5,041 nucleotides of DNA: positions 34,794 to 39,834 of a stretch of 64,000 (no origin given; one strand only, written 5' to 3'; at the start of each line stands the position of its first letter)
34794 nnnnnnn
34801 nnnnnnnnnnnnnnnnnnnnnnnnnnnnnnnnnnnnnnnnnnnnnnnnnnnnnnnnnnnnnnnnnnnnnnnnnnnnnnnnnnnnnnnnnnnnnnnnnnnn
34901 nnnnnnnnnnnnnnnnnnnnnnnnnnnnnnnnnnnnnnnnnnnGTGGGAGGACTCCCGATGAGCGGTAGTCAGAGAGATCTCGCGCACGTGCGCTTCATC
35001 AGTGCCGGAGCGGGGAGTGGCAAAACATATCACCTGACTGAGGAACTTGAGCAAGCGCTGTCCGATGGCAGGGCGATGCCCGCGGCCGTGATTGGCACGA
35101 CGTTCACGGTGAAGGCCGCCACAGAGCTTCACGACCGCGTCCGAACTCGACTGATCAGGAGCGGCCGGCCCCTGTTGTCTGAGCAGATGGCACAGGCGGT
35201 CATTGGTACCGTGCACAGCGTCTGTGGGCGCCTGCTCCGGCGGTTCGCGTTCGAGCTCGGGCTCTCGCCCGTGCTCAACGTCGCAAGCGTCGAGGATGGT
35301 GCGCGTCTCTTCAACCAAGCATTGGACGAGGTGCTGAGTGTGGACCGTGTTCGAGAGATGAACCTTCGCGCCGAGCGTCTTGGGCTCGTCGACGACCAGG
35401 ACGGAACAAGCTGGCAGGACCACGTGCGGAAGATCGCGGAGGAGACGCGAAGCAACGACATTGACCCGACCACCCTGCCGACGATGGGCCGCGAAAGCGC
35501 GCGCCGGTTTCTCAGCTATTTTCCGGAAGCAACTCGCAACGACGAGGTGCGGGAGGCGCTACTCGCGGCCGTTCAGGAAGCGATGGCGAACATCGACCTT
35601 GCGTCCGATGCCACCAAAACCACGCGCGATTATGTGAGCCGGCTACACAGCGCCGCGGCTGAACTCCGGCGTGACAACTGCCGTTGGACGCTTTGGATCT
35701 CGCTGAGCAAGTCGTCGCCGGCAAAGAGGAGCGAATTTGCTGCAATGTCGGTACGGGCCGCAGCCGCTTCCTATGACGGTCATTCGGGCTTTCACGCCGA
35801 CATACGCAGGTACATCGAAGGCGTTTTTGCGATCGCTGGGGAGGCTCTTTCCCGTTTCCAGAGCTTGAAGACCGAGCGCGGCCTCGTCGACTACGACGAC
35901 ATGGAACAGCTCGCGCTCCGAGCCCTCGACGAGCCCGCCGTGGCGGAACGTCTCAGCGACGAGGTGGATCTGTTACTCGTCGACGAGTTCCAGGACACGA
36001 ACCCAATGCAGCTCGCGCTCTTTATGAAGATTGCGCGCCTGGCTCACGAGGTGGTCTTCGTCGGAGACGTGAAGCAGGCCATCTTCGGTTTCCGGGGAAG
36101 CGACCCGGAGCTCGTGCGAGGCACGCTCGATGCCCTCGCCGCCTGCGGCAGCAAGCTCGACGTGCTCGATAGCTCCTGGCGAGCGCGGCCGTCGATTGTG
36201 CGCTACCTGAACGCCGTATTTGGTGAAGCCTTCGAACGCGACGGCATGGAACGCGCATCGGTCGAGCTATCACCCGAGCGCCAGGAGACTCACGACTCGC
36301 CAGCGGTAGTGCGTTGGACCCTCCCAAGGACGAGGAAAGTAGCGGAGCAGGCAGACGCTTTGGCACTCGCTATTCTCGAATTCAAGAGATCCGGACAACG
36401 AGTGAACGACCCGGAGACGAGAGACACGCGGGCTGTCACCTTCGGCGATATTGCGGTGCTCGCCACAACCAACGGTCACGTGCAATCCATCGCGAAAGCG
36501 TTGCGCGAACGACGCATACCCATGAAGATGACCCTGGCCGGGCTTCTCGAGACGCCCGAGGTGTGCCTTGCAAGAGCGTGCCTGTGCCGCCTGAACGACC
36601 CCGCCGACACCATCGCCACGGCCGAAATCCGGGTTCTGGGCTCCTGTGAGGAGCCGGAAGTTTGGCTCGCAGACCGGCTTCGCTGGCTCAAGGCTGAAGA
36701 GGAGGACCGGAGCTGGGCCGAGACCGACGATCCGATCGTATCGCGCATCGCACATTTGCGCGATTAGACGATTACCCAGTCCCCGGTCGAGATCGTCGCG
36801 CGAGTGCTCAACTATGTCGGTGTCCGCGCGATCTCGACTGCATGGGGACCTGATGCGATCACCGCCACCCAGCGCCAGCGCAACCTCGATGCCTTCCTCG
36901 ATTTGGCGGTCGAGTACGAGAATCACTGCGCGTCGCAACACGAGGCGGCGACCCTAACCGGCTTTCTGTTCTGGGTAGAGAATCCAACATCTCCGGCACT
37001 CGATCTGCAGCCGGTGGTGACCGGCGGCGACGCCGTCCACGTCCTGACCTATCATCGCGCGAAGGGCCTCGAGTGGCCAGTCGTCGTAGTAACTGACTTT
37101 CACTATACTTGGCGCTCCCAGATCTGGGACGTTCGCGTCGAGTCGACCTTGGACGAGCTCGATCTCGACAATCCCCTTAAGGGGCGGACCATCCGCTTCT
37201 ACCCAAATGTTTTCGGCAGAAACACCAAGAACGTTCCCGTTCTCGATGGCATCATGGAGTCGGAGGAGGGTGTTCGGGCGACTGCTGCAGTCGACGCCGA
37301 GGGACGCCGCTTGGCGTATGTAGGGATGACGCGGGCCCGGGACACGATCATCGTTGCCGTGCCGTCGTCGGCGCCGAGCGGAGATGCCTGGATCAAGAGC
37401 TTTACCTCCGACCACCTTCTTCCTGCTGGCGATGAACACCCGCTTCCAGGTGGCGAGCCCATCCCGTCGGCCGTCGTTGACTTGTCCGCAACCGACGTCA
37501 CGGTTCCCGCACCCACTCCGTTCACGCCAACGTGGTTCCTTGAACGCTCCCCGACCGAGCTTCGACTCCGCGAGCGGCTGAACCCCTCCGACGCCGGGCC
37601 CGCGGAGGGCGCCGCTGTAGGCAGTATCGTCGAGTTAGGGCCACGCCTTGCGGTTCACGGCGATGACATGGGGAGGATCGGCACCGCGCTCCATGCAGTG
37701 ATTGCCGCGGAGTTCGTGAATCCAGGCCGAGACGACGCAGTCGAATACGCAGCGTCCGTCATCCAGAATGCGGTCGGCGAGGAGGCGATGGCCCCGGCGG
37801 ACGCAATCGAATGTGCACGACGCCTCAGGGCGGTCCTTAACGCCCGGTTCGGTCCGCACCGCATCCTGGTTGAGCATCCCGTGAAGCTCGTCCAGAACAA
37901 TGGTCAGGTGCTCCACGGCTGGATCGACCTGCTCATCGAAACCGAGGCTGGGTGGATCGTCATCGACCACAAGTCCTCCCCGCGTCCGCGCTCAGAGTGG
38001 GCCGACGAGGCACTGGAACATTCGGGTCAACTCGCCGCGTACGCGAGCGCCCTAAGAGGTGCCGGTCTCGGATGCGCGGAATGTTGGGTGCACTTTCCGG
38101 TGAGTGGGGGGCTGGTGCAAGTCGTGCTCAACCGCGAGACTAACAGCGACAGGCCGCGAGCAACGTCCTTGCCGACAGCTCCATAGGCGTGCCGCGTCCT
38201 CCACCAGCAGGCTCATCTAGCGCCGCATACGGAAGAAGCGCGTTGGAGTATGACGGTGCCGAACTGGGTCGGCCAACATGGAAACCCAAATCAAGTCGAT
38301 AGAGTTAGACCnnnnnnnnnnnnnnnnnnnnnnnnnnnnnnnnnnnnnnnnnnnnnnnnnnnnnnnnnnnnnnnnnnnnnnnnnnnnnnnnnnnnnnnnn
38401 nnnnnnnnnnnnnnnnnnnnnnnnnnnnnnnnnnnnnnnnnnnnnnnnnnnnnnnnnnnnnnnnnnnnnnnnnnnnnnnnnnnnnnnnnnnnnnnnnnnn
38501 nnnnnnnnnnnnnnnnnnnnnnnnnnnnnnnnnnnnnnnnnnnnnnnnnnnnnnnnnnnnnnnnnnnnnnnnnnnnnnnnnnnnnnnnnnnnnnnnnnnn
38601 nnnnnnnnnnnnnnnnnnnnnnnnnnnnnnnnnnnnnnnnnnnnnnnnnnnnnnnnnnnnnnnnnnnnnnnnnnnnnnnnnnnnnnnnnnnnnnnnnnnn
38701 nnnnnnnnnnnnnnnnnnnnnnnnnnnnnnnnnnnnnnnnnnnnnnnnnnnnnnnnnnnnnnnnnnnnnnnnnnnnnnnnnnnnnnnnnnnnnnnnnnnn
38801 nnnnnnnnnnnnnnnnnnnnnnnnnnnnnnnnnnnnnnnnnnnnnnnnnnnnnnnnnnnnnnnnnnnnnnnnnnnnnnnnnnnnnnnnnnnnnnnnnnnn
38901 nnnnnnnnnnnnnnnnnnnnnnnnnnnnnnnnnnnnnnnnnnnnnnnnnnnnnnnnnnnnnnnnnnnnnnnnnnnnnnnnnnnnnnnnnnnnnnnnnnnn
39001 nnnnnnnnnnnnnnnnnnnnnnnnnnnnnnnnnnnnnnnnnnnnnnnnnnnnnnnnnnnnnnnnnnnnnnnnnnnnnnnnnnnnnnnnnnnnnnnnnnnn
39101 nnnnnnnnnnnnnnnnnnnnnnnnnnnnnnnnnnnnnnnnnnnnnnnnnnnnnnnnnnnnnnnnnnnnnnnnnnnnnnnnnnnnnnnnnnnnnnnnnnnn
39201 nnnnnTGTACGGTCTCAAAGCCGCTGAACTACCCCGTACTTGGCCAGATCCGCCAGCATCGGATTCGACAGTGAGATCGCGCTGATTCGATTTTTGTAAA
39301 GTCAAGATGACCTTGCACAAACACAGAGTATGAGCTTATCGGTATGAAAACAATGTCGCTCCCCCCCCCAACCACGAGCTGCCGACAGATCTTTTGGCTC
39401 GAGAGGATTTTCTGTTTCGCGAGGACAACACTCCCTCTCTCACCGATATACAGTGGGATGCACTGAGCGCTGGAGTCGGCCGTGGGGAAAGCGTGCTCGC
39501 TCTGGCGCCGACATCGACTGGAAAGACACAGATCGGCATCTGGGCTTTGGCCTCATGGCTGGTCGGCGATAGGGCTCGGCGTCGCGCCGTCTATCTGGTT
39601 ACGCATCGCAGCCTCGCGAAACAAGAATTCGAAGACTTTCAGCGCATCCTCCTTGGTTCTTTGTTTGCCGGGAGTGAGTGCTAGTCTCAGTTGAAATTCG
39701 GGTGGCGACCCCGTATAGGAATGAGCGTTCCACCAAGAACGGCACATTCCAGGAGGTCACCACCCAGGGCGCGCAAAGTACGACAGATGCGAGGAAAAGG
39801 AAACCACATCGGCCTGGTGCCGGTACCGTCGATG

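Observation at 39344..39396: C9 homopolymer sits between the only upstream ATG and the Ski2-like helicase frame: possible slipped-strand ON/OFF switch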

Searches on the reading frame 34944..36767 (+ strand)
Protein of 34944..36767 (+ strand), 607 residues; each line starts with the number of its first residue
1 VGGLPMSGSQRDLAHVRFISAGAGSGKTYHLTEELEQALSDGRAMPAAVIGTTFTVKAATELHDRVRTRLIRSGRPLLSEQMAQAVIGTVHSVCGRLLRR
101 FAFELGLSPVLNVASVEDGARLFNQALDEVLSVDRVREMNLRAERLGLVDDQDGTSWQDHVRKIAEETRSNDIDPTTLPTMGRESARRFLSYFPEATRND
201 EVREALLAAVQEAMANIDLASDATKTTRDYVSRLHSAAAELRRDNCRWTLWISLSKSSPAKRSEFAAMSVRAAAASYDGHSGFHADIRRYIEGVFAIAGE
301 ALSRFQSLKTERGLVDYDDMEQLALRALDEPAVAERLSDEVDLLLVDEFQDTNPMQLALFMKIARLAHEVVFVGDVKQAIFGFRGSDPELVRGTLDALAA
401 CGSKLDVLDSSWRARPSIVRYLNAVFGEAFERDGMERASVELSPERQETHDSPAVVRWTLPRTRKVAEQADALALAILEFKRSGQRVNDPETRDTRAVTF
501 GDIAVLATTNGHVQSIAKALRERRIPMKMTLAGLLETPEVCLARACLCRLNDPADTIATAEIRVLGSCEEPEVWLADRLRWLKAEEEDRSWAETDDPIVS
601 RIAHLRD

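Call 4: search_protein_families(library=pfam, proteins=[window:34944-36767:+], max_evalue=0.01)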
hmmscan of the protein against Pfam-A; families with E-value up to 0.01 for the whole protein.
window:34944-36767:+ (607 aa): 4 families
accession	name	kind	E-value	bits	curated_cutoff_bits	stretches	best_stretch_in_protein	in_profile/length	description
PF00580.27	UvrD-helicase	-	5.2e-46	157.9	23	1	16-390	15-262/271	UvrD/REP helicase N-terminal domain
PF13245.12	AAA_19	-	2.3e-15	57.4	25.1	1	15-383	12-133/134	AAA domain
PF13604.12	AAA_30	-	9.8e-07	29.1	27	0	334-378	83-127/191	AAA domain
PF13361.12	UvrD_C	-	0.0071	16.2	25.6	0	408-559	3-131/350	UvrD-like helicase C-terminal domain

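Call 14: search_protein_families(library=padloc, proteins=[window:34944-36767:+], max_evalue=0.001)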
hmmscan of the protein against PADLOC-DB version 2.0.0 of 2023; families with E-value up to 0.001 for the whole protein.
window:34944-36767:+ (607 aa): 49 families (the best 25 are shown)
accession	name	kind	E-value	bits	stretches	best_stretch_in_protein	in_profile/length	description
PDLC03802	RTasHel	-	1.8e-29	101.1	2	299-433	150-276/675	DRT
PDLC00117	GajB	-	2.7e-29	100.1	2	304-528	181-378/604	UrvD helicase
PDLC00132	GajB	-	6.3e-28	95.8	2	19-130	21-122/625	UrvD helicase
PDLC00130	GajB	-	2e-25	87.1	2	297-428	161-292/589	UrvD helicase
PDLC00114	GajB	-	1.7e-24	84.3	2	18-150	24-147/635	UrvD helicase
PDLC00127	GajB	-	3.6e-24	83.2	2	300-422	160-285/594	UrvD helicase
PDLC00129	GajB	-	1.9e-21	74.3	1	310-437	193-318/594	UrvD helicase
PDLC00121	GajB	-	2.1e-21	74.1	1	303-425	165-282/565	UrvD helicase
PDLC00123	GajB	-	4.1e-21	73.2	2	312-444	147-277/540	UrvD helicase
PDLC00122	GajB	-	3.2e-19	67.2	2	337-427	159-248/502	UrvD helicase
PDLC00142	GajB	-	6.6e-19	65.7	1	312-521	184-385/583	UrvD helicase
PDLC00119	GajB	-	1.3e-18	65.2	1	295-390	172-268/565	UrvD helicase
PDLC00138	GajB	-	1.5e-16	58.2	1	303-426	182-304/581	UrvD helicase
PDLC00107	GajB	-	3.1e-16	57.1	2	311-393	185-268/587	UrvD helicase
PDLC00133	GajB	-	9.6e-16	55.8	2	315-421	177-285/382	UrvD helicase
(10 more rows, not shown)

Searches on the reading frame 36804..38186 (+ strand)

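Call 4: search_protein_families(library=pfam, proteins=[window:36804-38186:+], max_evalue=0.01)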
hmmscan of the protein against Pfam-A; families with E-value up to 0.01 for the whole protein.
window:36804-38186:+ (460 aa): 3 families
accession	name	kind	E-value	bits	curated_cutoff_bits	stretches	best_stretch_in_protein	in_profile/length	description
PF13361.12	UvrD_C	-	2.4e-11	44.1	25.6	1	23-186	236-347/350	UvrD-like helicase C-terminal domain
PF12705.13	PDDEXK_1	-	1.6e-10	41.8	22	1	291-420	36-172/247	PD-(D/E)XK nuclease superfamily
PF13538.12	UvrD_C_2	-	2e-09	37.6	27.4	1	78-99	2-23/52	UvrD-like helicase C-terminal domain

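Call 14: search_protein_families(library=padloc, proteins=[window:36804-38186:+], max_evalue=0.001)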
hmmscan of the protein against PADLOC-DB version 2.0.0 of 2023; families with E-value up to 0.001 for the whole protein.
window:36804-38186:+ (460 aa): 6 families
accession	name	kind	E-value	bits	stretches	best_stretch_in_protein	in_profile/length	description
PDLC00117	GajB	-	2.5e-06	24.3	0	162-188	550-576/604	UrvD helicase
PDLC00112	GajB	-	7.3e-05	19.6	1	160-189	531-560/581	UrvD helicase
PDLC00123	GajB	-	0.00022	18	0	76-100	440-464/540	UrvD helicase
PDLC01747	Cas1g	-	0.00027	17.6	1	363-447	56-138/523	-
PDLC00943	Cas4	-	0.00037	18.5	1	344-420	45-112/180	CRISPR-associated protein Cas4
PDLC00108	GajB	-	0.00049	17.2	0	162-182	390-410/445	UrvD helicase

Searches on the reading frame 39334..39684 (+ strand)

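Call 4: search_protein_families(library=pfam, proteins=[window:39334-39684:+], max_evalue=0.01)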
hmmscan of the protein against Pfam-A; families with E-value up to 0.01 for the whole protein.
window:39334-39684:+ (116 aa): 1 family
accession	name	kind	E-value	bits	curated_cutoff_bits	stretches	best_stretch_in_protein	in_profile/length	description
PF00270.35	DEAD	-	4e-09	36.8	26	1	37-106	1-69/167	DEAD/DEAH box helicase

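Call 49: search_protein_families(library=pfam, proteins=[L012:7542-8909:+, P0121], max_evalue=1)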
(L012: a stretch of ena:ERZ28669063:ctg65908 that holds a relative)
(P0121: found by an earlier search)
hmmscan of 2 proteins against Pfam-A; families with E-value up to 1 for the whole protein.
L012:7542-8909:+ (456 aa): 1 family
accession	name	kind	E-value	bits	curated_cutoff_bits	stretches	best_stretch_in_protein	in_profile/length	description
PF03852.21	Vsr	-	0.012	15.9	27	1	307-348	19-59/74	DNA mismatch endonuclease Vsr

P0121 (514 aa): 3 families
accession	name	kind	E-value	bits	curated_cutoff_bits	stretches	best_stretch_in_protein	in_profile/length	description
PF00270.35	DEAD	-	5.6e-17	62.4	26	1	33-204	1-161/167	DEAD/DEAH box helicase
PF00271.37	Helicase_C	-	7.6e-07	29.8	23.5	1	329-410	39-110/110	Helicase conserved C-terminal domain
PF04851.21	ResIII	-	0.1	13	22.5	1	48-105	24-80/164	Type III restriction enzyme, res subunit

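Call 50: search_protein_families(library=padloc, proteins=[L012:7542-8909:+], max_evalue=0.01)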
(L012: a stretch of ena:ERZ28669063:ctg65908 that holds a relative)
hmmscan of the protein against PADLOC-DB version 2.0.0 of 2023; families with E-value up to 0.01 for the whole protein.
L012:7542-8909:+ (456 aa): 0 families

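Call 51: search_protein_families(library=ncbifam, proteins=[L012:7542-8909:+, P0121], max_evalue=0.01)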
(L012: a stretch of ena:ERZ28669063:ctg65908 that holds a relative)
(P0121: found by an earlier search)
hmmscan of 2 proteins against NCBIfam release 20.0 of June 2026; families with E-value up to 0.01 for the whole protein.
L012:7542-8909:+ (456 aa): 0 families

P0121 (514 aa): 7 families
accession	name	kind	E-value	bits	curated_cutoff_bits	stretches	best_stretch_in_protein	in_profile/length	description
NF002654.0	PRK02362.1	equivalog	8.4e-48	163.2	887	1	31-485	23-457/739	ATP-dependent DNA helicase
NF002251.0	PRK01172.1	equivalog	5e-33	114.2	891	1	26-483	17-435/674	ATP-dependent DNA helicase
NF001308.0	PRK00254.1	equivalog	1.7e-31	109.2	1216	1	25-484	17-446/720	ATP-dependent DNA helicase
NF040935.1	helicase_Hel308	equivalog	8.9e-30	103.4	1200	1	30-479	25-457/704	ATP-dependent DNA helicase Hel308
TIGR04121.1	DEXH_lig_assoc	equivalog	4.1e-11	41.3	850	2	43-207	24-188/804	ligase-associated DNA damage response DEXH box helicase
NF010338.0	PRK13767.1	equivalog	0.00015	20.2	849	0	164-205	177-220/877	ATP-dependent helicase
TIGR02621.3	cas3_GSU0051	exception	0.0097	14.7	400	0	54-102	37-90/854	type I-G CRISPR-associated helicase/endonuclease Cas3g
